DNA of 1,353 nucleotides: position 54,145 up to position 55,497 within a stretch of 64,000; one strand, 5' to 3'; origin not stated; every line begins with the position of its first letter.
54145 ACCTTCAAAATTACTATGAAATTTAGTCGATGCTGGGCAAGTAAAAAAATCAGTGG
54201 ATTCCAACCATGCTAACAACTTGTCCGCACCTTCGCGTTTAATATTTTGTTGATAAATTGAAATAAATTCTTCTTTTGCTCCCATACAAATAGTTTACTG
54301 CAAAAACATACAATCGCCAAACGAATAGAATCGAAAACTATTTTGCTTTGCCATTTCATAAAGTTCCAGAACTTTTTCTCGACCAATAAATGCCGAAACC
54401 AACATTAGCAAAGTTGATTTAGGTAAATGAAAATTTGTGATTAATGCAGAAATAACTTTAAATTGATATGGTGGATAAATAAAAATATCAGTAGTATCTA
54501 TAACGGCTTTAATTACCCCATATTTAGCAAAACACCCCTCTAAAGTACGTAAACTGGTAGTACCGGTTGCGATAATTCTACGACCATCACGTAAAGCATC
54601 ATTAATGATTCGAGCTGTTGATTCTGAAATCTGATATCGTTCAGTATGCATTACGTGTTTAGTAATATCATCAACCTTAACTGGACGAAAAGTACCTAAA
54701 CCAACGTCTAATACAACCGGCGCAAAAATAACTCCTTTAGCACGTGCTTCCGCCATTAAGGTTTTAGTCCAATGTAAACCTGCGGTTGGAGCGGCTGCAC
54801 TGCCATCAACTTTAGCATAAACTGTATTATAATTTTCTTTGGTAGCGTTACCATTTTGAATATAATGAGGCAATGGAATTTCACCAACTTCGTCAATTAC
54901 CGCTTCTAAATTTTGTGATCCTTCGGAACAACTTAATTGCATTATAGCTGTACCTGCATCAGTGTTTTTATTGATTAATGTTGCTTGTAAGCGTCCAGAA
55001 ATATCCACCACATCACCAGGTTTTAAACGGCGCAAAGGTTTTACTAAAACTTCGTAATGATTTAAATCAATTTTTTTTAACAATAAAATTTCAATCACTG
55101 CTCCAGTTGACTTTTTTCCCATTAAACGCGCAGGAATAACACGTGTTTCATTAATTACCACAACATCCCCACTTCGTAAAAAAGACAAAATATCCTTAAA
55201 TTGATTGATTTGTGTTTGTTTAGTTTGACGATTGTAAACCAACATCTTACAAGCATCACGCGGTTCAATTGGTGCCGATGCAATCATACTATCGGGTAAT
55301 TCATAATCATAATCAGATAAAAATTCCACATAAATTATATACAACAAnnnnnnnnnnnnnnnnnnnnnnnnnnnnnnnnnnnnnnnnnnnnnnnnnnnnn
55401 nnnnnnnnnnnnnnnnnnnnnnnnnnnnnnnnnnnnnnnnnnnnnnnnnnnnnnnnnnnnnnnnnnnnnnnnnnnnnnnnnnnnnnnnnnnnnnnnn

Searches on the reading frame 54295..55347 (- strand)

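Call 70: search_protein_families(library=pfam, proteins=[window:54295-55347:-], max_evalue=0.001)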
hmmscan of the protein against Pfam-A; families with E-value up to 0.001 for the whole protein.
window:54295-55347:- (350 aa): 1 family
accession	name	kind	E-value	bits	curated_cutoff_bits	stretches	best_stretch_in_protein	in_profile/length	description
PF02547.20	Queuosine_synth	-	1.4e-122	409.3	25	1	10-349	1-322/322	Queuosine biosynthesis protein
